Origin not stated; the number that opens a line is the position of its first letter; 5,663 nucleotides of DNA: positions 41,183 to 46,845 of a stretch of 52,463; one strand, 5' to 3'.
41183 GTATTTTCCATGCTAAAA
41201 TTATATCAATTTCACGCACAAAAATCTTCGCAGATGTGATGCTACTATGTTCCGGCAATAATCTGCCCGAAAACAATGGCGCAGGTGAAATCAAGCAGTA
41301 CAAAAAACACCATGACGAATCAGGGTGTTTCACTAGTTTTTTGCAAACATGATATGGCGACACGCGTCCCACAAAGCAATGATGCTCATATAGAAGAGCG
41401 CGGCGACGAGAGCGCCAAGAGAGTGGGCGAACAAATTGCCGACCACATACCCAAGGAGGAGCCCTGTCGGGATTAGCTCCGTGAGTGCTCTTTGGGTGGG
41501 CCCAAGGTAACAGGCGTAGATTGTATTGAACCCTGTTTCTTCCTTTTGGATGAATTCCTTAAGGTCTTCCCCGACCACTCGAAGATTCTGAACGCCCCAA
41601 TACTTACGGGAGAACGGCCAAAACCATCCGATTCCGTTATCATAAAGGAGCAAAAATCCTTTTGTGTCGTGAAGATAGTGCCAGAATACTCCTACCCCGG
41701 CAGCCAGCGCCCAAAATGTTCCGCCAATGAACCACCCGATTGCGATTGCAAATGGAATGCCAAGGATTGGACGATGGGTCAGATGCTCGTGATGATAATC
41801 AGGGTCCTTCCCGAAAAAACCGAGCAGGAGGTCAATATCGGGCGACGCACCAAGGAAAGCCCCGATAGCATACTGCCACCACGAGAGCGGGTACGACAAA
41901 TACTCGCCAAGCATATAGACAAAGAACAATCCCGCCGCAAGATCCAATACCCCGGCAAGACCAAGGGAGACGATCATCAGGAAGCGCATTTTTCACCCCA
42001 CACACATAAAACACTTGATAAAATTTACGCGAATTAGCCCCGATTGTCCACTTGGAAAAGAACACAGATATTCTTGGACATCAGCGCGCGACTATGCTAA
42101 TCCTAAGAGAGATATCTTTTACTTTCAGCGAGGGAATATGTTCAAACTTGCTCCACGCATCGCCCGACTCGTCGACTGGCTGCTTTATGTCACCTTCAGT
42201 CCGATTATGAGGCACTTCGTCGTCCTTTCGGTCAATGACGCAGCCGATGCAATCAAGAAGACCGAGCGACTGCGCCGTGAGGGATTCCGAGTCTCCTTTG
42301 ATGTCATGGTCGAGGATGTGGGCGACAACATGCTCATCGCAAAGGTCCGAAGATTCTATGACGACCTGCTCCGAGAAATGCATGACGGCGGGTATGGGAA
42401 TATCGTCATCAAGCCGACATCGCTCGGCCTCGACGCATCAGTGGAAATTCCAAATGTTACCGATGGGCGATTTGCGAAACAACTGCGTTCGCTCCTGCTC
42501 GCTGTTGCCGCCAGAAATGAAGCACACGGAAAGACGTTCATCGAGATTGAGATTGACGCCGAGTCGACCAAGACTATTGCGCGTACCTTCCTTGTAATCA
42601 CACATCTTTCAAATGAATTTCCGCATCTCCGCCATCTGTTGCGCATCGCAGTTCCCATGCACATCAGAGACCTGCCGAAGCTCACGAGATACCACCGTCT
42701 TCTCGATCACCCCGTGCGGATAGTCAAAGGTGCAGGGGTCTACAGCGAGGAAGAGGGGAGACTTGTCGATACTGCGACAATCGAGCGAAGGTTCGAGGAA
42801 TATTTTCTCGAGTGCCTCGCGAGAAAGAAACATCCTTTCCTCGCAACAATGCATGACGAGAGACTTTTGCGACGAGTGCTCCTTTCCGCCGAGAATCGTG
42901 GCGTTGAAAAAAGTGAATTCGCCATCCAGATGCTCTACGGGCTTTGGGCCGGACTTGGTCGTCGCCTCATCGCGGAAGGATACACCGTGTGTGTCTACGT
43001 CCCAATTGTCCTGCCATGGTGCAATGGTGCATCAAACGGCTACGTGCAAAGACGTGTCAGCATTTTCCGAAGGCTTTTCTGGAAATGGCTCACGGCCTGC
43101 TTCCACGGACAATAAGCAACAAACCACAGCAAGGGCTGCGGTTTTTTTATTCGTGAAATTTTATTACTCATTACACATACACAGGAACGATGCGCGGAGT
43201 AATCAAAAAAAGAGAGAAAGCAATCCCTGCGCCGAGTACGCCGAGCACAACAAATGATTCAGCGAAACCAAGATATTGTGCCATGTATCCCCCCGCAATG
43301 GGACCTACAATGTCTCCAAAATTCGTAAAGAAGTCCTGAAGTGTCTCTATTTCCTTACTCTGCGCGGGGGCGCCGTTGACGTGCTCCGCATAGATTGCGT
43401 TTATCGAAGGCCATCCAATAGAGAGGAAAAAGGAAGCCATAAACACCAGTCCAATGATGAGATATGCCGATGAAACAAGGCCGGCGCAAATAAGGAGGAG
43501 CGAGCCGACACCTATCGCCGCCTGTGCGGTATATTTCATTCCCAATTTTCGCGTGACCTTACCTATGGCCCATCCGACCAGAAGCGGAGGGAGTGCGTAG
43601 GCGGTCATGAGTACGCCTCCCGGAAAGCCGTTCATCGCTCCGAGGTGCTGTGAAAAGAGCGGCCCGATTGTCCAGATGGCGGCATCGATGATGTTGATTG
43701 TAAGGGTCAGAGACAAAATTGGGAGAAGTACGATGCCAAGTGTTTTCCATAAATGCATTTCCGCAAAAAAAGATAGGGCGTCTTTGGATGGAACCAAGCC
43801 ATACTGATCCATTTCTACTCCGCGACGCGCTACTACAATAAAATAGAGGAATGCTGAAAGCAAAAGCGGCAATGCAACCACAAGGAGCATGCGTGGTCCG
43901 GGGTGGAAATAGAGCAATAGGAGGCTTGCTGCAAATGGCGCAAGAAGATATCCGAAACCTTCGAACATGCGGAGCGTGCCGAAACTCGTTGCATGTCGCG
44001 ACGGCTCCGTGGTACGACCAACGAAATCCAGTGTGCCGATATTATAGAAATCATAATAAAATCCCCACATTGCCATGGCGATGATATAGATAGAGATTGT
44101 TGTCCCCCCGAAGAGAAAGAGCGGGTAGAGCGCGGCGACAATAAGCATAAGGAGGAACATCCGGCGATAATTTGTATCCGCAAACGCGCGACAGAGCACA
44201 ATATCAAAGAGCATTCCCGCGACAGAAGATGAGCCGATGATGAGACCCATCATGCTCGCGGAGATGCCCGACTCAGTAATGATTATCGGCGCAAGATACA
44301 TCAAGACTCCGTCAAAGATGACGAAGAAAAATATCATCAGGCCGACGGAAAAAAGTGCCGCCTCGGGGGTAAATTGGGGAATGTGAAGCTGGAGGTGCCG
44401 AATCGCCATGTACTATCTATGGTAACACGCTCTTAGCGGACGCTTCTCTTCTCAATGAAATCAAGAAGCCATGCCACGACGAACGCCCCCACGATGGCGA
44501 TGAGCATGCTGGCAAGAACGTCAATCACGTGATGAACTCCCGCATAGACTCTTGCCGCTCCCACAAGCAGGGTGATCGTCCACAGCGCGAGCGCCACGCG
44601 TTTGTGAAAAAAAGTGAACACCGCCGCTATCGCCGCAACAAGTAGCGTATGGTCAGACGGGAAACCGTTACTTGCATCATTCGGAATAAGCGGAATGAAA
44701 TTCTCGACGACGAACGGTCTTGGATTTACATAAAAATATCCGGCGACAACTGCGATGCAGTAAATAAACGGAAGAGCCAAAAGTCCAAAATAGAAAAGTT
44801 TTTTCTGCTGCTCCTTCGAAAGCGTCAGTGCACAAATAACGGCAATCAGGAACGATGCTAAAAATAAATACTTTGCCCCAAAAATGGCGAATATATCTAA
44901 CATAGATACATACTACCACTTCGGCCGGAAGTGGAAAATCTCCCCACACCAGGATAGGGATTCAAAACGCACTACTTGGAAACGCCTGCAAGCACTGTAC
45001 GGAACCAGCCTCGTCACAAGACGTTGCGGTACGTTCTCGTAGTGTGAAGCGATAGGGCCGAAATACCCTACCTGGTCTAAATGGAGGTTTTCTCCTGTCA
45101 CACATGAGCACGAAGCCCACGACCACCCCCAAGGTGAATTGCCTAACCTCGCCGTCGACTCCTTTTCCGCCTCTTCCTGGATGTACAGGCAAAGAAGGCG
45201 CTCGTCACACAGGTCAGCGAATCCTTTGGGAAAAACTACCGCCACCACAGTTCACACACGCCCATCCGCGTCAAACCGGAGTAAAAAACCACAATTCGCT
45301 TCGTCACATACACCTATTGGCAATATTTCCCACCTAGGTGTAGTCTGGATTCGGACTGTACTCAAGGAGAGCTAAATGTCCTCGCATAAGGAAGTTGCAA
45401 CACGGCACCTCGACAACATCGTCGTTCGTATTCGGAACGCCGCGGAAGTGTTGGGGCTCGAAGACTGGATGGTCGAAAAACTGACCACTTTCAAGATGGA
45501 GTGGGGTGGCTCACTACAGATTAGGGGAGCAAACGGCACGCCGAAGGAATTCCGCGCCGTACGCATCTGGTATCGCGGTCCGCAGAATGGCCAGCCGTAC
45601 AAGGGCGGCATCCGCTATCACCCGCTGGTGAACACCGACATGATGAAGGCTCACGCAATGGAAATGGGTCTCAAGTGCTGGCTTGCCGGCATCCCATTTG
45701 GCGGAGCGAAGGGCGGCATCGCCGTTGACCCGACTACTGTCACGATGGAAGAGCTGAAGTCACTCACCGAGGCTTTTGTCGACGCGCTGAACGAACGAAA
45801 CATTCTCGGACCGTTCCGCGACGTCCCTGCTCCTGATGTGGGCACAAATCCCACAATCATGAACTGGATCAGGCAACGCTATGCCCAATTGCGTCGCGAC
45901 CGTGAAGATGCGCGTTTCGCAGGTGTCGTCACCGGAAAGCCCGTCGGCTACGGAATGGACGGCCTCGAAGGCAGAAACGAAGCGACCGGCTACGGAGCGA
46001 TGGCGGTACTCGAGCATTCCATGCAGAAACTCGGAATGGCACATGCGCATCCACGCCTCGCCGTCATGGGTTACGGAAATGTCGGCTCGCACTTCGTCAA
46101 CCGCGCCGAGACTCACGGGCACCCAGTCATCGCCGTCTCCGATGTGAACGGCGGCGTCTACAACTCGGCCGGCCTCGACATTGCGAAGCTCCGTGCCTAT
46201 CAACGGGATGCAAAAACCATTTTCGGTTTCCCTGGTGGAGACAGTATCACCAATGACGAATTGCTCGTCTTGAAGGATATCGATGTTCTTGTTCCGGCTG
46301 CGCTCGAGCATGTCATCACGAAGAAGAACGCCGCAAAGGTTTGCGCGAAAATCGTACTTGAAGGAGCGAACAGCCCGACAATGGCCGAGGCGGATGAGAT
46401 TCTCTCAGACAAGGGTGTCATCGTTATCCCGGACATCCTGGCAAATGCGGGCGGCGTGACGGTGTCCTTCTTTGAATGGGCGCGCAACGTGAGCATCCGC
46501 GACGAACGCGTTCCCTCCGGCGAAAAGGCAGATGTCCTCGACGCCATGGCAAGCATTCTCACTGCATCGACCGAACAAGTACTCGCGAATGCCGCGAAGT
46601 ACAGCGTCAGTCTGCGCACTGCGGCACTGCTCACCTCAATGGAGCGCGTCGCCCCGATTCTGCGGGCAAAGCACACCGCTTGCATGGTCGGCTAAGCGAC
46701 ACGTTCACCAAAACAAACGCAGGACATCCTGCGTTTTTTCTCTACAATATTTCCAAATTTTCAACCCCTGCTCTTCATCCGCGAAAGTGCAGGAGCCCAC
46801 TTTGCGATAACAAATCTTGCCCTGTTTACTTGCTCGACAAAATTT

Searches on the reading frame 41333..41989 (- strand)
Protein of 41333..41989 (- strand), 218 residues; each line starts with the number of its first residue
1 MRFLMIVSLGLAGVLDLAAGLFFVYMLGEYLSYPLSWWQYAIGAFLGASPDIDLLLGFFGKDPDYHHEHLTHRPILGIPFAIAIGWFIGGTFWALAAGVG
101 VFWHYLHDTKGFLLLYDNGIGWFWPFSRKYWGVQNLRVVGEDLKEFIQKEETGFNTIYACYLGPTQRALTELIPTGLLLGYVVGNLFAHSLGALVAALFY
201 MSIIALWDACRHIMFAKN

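Call 23: search_protein_families(library=pfam, proteins=[window:41333-41989:-], max_evalue=0.001)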
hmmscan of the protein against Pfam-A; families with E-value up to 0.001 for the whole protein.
window:41333-41989:- (218 aa): 1 family
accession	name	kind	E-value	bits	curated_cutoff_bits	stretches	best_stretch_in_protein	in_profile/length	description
PF04307.19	YdjM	-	2.1e-09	37.5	29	1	17-136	7-131/176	YdjM inner membrane protein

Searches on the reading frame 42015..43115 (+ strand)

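Call 23: search_protein_families(library=pfam, proteins=[window:42015-43115:+], max_evalue=0.001)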
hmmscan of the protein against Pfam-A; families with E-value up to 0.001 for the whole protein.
window:42015-43115:+ (366 aa): 1 family
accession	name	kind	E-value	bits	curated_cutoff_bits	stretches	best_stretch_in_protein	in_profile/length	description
PF01619.24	Pro_dh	-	1.3e-12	48.3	27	1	79-331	1-252/278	Proline dehydrogenase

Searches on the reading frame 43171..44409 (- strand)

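Call 24: search_protein_families(library=pfam, proteins=[window:43171-44409:-], max_evalue=0.001)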
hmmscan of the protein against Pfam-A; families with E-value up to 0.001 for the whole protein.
window:43171-44409:- (412 aa): 1 family
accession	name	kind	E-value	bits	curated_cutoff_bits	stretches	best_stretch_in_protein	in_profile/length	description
PF07690.21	MFS_1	-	8.7e-23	81.2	33.4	2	23-344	2-323/347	Major Facilitator Superfamily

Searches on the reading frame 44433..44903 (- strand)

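Call 24: search_protein_families(library=pfam, proteins=[window:44433-44903:-], max_evalue=0.001)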
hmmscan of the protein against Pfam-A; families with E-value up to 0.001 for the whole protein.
window:44433-44903:- (156 aa): 2 families
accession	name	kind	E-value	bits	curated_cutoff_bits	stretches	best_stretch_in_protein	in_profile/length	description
PF01569.27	PAP2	-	2.2e-18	66.7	27.2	1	42-147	7-125/130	PAP2 superfamily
PF14378.12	PAP2_3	-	0.00013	22.3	27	1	79-140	125-188/190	PAP2 superfamily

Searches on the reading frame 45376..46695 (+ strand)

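Call 24: search_protein_families(library=pfam, proteins=[window:45376-46695:+], max_evalue=0.001)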
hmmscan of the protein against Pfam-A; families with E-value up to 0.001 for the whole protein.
window:45376-46695:+ (439 aa): 2 families
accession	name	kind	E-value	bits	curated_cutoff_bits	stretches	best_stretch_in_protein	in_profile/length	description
PF00208.27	ELFV_dehydrog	-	7.4e-59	199.8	23.4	1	196-427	2-235/241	Glutamate/Leucine/Phenylalanine/Valine dehydrogenase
PF02812.23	ELFV_dehydrog_N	-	7.4e-35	119.9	25.3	1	48-170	10-128/129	Glu/Leu/Phe/Val dehydrogenase, dimerisation domain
